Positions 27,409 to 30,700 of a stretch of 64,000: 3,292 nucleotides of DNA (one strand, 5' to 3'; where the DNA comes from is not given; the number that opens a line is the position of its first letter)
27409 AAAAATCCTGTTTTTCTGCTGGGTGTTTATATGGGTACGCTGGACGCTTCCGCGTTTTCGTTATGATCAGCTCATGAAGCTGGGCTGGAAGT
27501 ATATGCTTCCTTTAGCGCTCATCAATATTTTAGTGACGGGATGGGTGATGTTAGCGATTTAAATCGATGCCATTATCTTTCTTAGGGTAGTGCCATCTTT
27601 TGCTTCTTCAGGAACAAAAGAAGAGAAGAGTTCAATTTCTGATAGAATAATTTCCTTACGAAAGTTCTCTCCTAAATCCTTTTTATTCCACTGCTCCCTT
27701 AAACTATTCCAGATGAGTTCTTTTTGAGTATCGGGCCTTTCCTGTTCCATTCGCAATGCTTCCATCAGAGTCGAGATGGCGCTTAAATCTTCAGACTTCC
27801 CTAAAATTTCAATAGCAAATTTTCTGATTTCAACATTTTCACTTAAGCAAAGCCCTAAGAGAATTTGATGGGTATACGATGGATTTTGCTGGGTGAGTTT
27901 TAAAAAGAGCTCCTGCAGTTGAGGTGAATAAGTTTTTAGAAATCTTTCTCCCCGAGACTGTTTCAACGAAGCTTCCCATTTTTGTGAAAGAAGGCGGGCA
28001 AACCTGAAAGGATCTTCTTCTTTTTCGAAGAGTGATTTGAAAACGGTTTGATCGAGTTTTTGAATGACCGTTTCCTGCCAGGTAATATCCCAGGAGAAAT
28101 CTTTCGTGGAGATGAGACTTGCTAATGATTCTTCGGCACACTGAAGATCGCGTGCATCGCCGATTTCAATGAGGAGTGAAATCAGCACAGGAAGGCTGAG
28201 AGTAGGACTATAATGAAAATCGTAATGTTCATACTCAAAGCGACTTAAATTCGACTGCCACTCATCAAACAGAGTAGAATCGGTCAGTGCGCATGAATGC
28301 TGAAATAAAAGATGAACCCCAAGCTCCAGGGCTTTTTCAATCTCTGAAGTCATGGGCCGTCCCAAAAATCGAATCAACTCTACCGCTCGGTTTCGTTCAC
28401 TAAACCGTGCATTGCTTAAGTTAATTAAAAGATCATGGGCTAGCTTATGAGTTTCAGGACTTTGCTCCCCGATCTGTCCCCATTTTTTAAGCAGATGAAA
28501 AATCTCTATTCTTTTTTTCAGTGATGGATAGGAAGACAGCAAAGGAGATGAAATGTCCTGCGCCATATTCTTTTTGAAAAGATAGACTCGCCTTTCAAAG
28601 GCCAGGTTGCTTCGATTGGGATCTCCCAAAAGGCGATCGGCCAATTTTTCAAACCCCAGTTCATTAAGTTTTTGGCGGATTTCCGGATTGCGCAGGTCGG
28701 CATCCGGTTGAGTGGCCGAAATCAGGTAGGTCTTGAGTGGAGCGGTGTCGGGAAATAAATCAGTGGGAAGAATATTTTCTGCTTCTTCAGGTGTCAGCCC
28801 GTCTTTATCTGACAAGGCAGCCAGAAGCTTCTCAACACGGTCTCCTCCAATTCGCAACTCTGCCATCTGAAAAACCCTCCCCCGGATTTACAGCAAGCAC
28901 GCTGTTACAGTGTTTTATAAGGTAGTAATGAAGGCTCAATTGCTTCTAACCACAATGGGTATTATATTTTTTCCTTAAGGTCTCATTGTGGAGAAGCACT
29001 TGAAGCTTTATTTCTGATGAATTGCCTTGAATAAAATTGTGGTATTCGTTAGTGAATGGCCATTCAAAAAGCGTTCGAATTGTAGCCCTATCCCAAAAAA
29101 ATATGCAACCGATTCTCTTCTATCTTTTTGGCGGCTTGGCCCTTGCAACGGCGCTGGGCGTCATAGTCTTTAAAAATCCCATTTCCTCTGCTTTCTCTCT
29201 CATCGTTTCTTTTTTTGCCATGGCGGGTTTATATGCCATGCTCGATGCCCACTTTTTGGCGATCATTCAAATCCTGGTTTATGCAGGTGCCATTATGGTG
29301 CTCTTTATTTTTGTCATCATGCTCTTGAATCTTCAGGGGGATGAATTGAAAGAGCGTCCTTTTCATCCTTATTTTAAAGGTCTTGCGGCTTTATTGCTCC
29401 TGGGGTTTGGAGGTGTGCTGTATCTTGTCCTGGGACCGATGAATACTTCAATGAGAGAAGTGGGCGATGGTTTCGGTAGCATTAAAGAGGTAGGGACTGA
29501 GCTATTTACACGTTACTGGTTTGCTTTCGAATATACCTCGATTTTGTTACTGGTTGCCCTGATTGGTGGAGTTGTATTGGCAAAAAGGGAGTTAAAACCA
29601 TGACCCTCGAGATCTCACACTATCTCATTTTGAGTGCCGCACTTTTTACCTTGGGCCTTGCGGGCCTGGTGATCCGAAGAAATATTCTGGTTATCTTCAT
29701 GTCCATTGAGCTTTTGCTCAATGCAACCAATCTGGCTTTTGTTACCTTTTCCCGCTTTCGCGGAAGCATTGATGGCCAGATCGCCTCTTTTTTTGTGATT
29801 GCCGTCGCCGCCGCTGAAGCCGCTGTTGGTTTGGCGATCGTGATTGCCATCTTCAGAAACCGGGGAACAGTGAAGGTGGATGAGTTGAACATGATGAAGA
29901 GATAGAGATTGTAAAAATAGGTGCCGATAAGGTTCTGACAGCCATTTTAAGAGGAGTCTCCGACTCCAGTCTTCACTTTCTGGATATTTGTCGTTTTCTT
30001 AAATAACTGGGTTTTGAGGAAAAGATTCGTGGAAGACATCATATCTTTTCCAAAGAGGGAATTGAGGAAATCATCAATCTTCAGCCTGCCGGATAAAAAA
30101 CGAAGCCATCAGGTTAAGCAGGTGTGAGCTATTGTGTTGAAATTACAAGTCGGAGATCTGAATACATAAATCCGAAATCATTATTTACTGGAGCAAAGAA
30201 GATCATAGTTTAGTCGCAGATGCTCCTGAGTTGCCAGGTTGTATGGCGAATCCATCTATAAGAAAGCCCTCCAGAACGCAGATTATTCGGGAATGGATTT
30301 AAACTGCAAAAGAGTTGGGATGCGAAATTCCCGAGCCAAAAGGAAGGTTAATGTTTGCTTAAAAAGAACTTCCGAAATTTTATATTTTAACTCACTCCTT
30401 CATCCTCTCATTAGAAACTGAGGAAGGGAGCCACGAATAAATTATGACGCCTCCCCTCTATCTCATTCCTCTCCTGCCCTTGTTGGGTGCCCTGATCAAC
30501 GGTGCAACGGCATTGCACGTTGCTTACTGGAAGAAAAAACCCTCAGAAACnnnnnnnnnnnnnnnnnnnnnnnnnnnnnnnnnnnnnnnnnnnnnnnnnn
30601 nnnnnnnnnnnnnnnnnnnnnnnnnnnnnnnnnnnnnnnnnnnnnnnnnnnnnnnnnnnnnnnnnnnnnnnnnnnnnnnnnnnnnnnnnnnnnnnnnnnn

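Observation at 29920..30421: Second decayed toxin-antitoxin locus (hicA-like remnant plus frameshifted hicB) between nuoK and nuoL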

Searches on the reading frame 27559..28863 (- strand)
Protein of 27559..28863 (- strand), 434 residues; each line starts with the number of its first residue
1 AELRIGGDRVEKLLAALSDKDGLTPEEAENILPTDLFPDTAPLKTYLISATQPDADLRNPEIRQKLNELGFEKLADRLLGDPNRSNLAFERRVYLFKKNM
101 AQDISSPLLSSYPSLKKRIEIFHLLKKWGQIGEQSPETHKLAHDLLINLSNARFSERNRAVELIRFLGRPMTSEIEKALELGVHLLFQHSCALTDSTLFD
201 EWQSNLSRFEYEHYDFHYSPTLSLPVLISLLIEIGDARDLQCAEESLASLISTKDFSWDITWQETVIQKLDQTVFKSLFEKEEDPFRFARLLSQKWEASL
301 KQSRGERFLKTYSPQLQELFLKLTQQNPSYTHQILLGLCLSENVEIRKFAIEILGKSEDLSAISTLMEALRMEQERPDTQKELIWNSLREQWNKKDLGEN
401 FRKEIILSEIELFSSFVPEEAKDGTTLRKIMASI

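Call 52: search_protein_families(library=pfam, max_evalue=0.01, proteins=[window:27559-28863:-])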
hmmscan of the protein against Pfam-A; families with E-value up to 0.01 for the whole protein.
window:27559-28863:- (434 aa): 1 family
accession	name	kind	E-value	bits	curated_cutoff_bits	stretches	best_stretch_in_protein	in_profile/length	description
PF13646.12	HEAT_2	-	0.0017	19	27.7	1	325-375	26-76/88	HEAT repeats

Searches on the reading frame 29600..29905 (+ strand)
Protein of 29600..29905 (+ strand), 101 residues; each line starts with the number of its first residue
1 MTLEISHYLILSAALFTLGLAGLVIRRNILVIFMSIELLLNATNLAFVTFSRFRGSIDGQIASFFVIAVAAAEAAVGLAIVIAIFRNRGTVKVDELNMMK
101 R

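Call 15: find_encoding_contigs(protein=window:29600-29905:+, flank=10000, max_places=10)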
Protein window:29600-29905:+ (101 aa): 1 contig read that carries it; 1 place shown.
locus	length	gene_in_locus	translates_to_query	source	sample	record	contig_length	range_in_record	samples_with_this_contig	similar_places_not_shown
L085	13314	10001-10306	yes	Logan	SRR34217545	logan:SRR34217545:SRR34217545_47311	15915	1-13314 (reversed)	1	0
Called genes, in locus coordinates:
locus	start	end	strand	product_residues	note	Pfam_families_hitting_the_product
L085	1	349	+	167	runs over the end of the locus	PF01058:Oxidored_q6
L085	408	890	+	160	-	PF00329:Complex1_30kDa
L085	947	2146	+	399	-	PF00346:Complex1_49kDa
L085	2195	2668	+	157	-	PF01257:2Fe-2S_thioredx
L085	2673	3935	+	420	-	PF01512:Complex1_51K, PF22461:SLBB_2, PF10531:SLBB, PF10589:NADH_4Fe-4S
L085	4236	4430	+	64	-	-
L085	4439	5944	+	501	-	PF00111:Fer2, PF13510:Fer2_4, PF10588:NADH-G_4Fe-4S_3, PF22117:Fer4_Nqo3, PF04879:Molybdop_Fe4S4, PF22151:Fer4_NDSU1 (weak), PF00384:Molybdopterin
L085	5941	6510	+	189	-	-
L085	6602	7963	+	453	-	PF00146:NADHdh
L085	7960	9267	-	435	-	-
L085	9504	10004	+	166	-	PF00499:Oxidored_q3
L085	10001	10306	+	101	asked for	PF00420:Oxidored_q2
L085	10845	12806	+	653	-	PF00662:Proton_antipo_N, PF00361:Proton_antipo_M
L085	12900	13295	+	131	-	-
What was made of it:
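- No gene was called in the spacer in that assembly (call 15).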

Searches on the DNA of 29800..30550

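Call 41: search_rna_families(source=window, start=29800, end=30550, threshold=evalue, max_evalue=1)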
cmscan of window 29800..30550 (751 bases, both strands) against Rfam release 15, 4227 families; matches with E-value up to 1: 0.
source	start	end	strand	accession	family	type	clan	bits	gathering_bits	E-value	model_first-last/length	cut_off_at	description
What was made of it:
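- There is no Rfam hit (call 41).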

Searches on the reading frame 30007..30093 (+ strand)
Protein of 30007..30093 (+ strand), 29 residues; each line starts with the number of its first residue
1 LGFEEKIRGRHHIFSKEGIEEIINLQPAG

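Call 6: search_protein_families(library=pfam, max_evalue=10, proteins=[window:30007-30093:+])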
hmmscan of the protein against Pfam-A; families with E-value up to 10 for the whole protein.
seq(29 aa): 1 family
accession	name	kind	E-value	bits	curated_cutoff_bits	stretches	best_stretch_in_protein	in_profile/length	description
PF07927.17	HicA_toxin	-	0.04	14.5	27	1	1-21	11-32/58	HicA toxin of bacterial toxin-antitoxin,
